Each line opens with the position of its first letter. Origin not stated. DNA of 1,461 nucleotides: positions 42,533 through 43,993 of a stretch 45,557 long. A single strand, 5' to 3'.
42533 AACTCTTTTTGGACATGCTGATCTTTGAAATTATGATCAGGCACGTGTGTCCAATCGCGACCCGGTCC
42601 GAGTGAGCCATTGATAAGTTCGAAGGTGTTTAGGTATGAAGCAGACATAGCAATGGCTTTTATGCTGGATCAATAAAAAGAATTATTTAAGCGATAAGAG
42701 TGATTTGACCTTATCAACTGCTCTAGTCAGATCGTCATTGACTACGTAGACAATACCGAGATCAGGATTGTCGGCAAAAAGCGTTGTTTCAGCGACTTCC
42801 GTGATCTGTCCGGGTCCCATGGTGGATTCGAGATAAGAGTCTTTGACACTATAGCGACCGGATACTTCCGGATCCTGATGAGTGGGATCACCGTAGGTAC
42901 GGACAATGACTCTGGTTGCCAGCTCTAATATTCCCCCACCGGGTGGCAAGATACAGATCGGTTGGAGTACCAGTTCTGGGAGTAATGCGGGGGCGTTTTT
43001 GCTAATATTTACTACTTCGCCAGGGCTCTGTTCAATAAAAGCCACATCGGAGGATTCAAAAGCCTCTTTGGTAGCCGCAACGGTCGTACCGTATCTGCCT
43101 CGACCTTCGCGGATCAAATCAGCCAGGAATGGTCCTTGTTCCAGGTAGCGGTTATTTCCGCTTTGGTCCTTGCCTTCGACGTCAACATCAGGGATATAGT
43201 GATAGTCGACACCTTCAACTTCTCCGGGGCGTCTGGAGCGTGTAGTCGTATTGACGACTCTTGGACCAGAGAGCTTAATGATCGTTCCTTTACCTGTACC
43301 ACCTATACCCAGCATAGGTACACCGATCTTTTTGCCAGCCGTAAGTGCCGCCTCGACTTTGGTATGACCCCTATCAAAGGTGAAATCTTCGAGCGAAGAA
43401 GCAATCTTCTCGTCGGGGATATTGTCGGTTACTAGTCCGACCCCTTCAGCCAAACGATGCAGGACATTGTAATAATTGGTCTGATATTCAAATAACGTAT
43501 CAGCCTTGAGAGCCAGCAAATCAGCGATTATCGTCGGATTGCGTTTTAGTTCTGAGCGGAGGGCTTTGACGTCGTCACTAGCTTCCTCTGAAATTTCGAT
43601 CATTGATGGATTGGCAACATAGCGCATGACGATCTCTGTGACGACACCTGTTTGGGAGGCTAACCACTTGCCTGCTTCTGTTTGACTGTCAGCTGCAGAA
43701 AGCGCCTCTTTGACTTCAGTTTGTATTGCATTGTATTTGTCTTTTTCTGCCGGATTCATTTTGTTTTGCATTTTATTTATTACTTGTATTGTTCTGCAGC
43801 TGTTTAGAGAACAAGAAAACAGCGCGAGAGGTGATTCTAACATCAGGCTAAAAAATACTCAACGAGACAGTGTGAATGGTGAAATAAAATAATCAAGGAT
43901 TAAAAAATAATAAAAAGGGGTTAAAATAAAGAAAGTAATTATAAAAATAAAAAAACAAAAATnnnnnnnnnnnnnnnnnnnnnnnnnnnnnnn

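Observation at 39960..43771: Two divergent guanylate-kinase-like genes bracketing a soluble GT2 and an HD hydrolase: candidate nucleotide-modification system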

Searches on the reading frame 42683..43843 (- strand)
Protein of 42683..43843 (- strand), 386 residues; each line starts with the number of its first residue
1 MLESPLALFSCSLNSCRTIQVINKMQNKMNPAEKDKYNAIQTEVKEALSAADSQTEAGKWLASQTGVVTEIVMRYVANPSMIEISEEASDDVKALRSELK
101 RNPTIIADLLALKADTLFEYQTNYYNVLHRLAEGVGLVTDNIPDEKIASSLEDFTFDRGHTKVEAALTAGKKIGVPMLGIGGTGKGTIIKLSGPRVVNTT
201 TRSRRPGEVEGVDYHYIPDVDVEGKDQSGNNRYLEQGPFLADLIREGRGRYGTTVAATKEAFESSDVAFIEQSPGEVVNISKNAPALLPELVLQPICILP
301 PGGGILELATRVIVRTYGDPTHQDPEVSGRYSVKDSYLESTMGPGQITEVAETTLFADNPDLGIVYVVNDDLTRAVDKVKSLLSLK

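Call 3: search_protein_families(library=pfam, proteins=[window:42683-43843:-], max_evalue=0.1)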
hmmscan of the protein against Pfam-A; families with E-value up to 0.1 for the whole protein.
window:42683-43843:- (386 aa): 1 family
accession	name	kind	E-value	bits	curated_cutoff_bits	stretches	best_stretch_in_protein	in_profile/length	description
PF00625.27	Guanylate_kin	-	1.7e-06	28.3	25.2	1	196-283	33-111/182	Guanylate kinase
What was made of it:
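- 42683..43759 (-): Gene A, 358 aa: helical N-terminal domain of about 140 aa with no recognised relative, followed by a guanylate-kinase-fold domain. Domain and fold: PF00625 at 28.3 bits (call 3).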

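Call 4: search_protein_families(library=ncbifam, proteins=[window:42683-43843:-], max_evalue=0.1)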
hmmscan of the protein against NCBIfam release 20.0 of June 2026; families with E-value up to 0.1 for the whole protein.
window:42683-43843:- (386 aa): 3 families
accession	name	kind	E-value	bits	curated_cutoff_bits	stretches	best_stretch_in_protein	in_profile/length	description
TIGR03263.1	guanyl_kin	equivalog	7.2e-08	32.3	160.45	1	181-284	10-110/180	guanylate kinase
NF011325.0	PRK14738.1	equivalog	6.1e-05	22.4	263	1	195-222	42-69/206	guanylate kinase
NF011324.0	PRK14737.1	equivalog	0.0018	18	318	1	182-302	15-126/187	guanylate kinase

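Call 5: search_protein_families(library=padloc, proteins=[window:42683-43843:-], max_evalue=0.1)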
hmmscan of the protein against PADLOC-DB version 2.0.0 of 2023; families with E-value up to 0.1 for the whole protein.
window:42683-43843:- (386 aa): 2 families
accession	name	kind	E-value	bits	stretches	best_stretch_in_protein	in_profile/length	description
PDLC00388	SduA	-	0.0087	13.2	1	17-91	183-256/402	DUF4263 domain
PDLC04434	PDC-M13A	-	0.022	12.9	1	92-130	19-57/78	-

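Call 16: search_solved_structures(query=window:42683-43843:-, max_evalue=10, show_alignments=2)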
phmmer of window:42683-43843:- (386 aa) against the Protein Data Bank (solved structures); distinct sequences matched with E-value up to 10: 33.
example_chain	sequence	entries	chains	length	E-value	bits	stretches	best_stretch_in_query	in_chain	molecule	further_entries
1gky_A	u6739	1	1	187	1.1e-05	28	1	178-302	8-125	GUANYLATE KINASE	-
1ex6_A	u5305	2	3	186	1.1e-05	28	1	178-302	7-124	GUANYLATE KINASE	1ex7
4f4j_A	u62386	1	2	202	2.5e-05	26.8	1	177-302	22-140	Guanylate kinase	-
6mfu_A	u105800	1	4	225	7.9e-05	25.2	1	177-313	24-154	Guanylate kinase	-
1znw_A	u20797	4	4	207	0.00017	24.1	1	176-222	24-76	Guanylate kinase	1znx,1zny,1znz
28rz_A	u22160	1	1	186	0.00019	23.9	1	177-222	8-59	Guanylate kinase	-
1s4q_A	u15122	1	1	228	0.0002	23.9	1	176-222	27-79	Guanylate kinase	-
1z8f_A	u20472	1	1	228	0.00039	22.9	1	176-222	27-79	Guanylate kinase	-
2qor_A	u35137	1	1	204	0.0016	20.9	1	177-239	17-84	Guanylate kinase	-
1z6g_A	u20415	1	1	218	0.0049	19.3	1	177-276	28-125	guanylate kinase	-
7u5f_A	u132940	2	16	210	0.0085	18.5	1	182-237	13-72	Guanylate kinase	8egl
7luy_A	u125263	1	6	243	0.017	17.5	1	182-235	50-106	Guanylate kinase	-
1lvg_A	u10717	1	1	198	0.042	16.2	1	177-242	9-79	Guanylate kinase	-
4qrh_A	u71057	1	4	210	0.054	15.9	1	173-280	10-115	Guanylate kinase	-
9udj_A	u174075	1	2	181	0.054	15.9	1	197-290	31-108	Disks large homolog 4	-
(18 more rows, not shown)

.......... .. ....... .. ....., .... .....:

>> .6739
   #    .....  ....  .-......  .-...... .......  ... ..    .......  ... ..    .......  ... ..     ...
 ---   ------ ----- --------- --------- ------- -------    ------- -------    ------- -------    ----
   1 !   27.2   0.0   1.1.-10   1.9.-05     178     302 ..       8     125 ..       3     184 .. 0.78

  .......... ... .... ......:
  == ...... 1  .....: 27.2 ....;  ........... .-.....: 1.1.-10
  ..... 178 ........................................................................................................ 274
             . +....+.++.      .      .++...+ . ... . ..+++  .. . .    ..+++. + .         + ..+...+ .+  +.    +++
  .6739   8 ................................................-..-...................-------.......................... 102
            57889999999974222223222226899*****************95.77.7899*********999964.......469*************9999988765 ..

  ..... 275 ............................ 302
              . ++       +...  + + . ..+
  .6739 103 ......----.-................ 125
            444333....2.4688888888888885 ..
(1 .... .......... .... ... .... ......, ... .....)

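Call 18: find_homologous_proteins(query=window:42683-43843:-)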
Query window:42683-43843:- (386 aa): 10 proteins with E <= 0.001 among 8000 candidates.
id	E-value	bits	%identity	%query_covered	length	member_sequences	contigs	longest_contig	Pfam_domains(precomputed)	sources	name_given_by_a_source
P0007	4.4e-231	784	100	93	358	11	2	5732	PF00625.28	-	-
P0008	6.1e-181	619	79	93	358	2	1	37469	PF00625.28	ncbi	-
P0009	1.5e-177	608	78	92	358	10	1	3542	-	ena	-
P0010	7.5e-177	606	77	93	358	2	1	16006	-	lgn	-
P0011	2.1e-175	601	76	92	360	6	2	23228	-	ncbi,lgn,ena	-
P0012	1.4e-171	589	75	93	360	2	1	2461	-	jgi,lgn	-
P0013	3.6e-96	341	50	89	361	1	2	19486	PF00625.28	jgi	jgi:guanylate kinase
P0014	2.4e-80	289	46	89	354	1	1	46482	PF00625.28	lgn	-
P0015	1.2e-75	273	46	83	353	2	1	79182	PF00625.28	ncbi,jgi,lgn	ncbi:MAG: hypothetical protein RLY47_546 [Candidatus Parcubacteria bacterium]|jgi:guanylate kinase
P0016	9.7e-52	194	34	89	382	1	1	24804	-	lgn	-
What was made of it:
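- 42683..43759 (-): Rarity: 10 clusters in 5.8 billion proteins (call 18).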

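Call 19: find_encoding_contigs(protein=P0015, flank=8000, max_places=2)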
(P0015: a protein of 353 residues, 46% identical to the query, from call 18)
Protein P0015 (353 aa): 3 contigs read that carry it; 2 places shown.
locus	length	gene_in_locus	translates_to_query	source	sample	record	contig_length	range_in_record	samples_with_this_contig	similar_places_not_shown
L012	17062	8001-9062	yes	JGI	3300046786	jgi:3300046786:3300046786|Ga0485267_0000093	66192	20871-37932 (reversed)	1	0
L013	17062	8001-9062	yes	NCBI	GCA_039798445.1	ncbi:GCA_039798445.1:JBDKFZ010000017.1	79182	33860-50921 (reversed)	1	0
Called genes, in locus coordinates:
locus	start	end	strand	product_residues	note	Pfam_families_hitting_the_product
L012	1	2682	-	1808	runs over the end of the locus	PF13385:Laminin_G_3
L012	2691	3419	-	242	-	-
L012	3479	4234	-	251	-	-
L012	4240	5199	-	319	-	-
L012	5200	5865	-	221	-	-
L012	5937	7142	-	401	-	PF22807:TrAA12, PF07995:GSDH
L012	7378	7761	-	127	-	PF00072:Response_reg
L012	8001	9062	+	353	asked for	PF00625:Guanylate_kin (weak)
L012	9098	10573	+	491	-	-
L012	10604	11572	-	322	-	PF01820:Dala_Dala_lig_N, PF07478:Dala_Dala_lig_C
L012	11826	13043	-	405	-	PF01541:GIY-YIG (faint), PF02151:UVR (weak), PF08459:UvrC_RNaseH_dom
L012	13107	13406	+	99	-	-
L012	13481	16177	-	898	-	PF02463:SMC_N (faint), PF13555:AAA_29 (faint), PF20703:nSTAND1 (faint), PF20720:nSTAND3 (faint), PF00005:ABC_tran (faint), PF13191:AAA_16 (faint), PF13304:AAA_21 (faint), PF17760:UvrA_inter, +1 more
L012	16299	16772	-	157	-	-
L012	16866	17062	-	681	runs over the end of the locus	PF04851:ResIII, PF17757:UvrB_inter, PF27431:UvrB_3rd, PF00271:Helicase_C, PF12344:UvrB, PF02151:UVR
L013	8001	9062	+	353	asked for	PF00625:Guanylate_kin (weak)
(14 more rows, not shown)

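Call 20: find_encoding_contigs(protein=P0014, flank=8000, max_places=2)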
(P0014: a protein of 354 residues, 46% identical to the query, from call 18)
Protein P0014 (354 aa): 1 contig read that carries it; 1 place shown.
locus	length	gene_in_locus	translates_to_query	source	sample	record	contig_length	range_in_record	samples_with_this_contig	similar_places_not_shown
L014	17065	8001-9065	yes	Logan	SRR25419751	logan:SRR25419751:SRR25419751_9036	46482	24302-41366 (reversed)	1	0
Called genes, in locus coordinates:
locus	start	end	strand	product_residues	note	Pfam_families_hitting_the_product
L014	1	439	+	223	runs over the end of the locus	-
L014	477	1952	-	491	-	-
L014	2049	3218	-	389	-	-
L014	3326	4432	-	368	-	-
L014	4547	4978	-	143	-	-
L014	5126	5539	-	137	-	-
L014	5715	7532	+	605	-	PF00009:GTP_EFTU, PF01926:MMR_HSR1 (weak), PF03144:GTP_EFTU_D2, PF22042:EF-G_D2, PF00679:EFG_C, PF21018:BipA_C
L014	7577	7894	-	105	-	PF02482:Ribosomal_S30AE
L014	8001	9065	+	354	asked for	PF00625:Guanylate_kin (weak)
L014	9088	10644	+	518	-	-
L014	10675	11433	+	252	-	PF04402:SIMPL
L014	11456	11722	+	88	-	-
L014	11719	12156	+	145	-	-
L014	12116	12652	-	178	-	-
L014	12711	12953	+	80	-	-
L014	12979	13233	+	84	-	-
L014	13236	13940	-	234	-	PF00970:FAD_binding_6, PF00175:NAD_binding_1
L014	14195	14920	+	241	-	PF13624:SurA_N_3, PF09312:SurA_N (weak)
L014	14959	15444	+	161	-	PF08534:Redoxin (weak), PF00578:AhpC-TSA (weak), PF00085:Thioredoxin (weak), PF13098:Thioredoxin_2 (weak)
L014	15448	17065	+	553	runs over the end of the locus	PF02683:DsbD_TM, PF00578:AhpC-TSA, PF08534:Redoxin, PF13905:Thioredoxin_8, PF17991:Thioredoxin_10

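Call 21: find_encoding_contigs(protein=P0016, flank=8000, max_places=2)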
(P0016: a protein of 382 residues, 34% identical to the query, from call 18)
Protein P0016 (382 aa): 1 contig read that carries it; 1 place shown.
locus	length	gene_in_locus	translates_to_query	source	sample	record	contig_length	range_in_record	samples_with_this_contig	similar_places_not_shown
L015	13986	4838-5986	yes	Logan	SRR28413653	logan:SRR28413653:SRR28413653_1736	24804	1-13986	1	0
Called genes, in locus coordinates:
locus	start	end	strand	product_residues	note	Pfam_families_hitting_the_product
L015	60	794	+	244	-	PF03372:Exo_endo_phos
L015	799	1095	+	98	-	-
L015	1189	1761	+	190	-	-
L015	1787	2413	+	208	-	PF12917:YfbR-like, PF13023:HD_3, PF01966:HD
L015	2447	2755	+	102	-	-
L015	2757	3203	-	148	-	-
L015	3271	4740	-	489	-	-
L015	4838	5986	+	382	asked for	-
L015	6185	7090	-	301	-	PF00583:Acetyltransf_1, PF13673:Acetyltransf_10 (faint), PF08445:FR47 (faint), PF00583:Acetyltransf_1, PF13508:Acetyltransf_7 (weak)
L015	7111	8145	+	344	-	PF01170:UPF0020, PF01209:Ubie_methyltran (weak), PF13847:Methyltransf_31, PF08241:Methyltransf_11 (weak), PF13649:Methyltransf_25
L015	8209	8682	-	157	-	-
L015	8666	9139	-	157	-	PF13274:SocA_Panacea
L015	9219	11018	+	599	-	PF02463:SMC_N (weak), PF13304:AAA_21, PF13175:AAA_15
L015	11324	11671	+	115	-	-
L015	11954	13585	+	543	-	PF00239:Resolvase, PF13408:Zn_ribbon_recom (weak)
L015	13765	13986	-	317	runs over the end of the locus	PF00535:Glycos_transf_2, PF13641:Glyco_tranf_2_3 (faint), PF13506:Glyco_transf_21 (faint)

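Call 22: find_encoding_contigs(protein=P0013, flank=8000, max_places=2)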
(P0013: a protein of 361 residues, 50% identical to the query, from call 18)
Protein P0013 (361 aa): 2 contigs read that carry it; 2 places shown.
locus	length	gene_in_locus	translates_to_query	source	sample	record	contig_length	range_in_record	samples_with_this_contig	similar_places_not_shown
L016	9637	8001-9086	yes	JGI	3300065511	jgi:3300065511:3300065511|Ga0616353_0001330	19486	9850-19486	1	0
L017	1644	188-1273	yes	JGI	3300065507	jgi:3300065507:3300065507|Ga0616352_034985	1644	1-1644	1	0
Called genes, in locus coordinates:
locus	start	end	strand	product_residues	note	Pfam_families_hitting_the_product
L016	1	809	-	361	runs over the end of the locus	PF01757:Acyl_transf_3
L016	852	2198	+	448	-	-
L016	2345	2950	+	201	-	-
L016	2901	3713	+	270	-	PF13489:Methyltransf_23, PF08241:Methyltransf_11, PF08242:Methyltransf_12, PF13649:Methyltransf_25, PF13847:Methyltransf_31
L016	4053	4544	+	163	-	PF02643:DUF192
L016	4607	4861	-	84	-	PF00076:RRM_1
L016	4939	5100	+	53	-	-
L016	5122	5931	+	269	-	PF05697:Trigger_N, PF05698:Trigger_C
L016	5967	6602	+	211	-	PF18904:DUF5660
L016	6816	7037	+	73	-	-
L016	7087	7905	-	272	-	PF03372:Exo_endo_phos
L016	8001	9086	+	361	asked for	PF00625:Guanylate_kin (faint)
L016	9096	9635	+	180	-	?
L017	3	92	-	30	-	?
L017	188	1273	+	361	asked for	PF00625:Guanylate_kin (faint)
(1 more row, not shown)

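Call 45: find_related_loci(query=A2, collection=genome_contigs, flank=6000)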
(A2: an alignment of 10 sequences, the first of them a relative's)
Query A2 (358 aa) in genome_contigs; peptide patterns used: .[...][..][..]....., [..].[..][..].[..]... (x = any residue, [..] = any of these).
135 stretches matched a pattern; 5 encode a relative of the query (tblastn E <= 1e-3); 5 distinct loci.
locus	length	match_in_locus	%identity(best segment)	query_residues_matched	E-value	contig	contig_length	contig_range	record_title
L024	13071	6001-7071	79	1-357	2e-179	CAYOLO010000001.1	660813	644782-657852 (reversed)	MAG TPA_asm: uncultured Gammaproteobacteria bacterium isolate binchicken_co16_225 genome assembly, contig: NODE_2_length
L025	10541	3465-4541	76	1-357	8e-177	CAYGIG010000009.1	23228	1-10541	MAG TPA_asm: uncultured Gammaproteobacteria bacterium isolate ERP113451_co3_276 genome assembly, contig: NODE_1581_lengt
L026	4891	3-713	82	121-357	2e-120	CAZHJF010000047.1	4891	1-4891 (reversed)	MAG TPA_asm: uncultured Candidatus Saccharibacteria bacterium isolate SRP286056_co1_564 genome assembly, contig: NODE_25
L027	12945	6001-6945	46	36-351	9e-80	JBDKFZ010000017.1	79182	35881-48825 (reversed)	MAG: Candidatus Parcubacteria bacterium isolate farmington_2019_sw_WHONDRS-S19S_0053_B_bin.31 scaffold_1707052, whole ge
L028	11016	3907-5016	34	8-356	6e-61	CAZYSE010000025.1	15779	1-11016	MAG TPA_asm: uncultured Candidatus Saccharibacteria bacterium isolate SRP286056_co1_293 genome assembly, contig: NODE_45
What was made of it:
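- The A family is found in only 5 of 185,579 species genomes (call 45).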

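Call 58: find_related_loci(query=A2, collection=viral_contigs, flank=6000)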
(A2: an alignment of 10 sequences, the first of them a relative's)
Query A2 (358 aa) in viral_contigs; peptide patterns used: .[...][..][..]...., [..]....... (x = any residue, [..] = any of these).
26 stretches matched a pattern, but none encodes a relative of the query by tblastn (E <= 1e-3).

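Call 60: predict_structure(alignment_id=A2)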
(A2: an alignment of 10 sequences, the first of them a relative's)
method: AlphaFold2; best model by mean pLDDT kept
length: 358 residues; sequences in the alignment: 10
mean_pLDDT: 92.4   pTM: 0.88
mean pLDDT of the five models: 92.4, 90.5, 88.7, 87.6, 79.9
residues with pLDDT >= 90: 291; 70-90: 64; 50-70: 3; < 50: 0
segments of 3 or more residues with pLDDT < 50: none
pLDDT, mean of each block of 10 residues (from residue 1): 82 95 92 93 93 90 94 95 94 94 94 93 95 96 97 89 92 93 93 94 95 91 96 95 93 95 96 85 92 87 87 92 91 89 92 92
secondary structure, 60 per line:
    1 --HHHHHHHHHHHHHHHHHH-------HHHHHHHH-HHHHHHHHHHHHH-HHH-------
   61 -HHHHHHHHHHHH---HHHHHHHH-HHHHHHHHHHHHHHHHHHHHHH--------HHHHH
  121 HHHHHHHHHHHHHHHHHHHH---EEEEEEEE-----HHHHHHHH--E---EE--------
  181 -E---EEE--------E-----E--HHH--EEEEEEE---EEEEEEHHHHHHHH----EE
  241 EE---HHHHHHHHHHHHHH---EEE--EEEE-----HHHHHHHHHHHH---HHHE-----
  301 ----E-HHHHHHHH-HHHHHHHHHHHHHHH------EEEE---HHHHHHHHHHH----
elements in order: H3-20 H28-35 H37-49 H62-73 H77-84 H86-107 H116-140 E144-151 H157-164 E186-188 E211-217 E221-226 H227-234 E239-242 H246-259 E263-265 E268-271 H277-288 H307-314 H316-330 E337-340 H344-354
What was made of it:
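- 42683..43759 (-): AF2 model pLDDT 92 (call 60).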
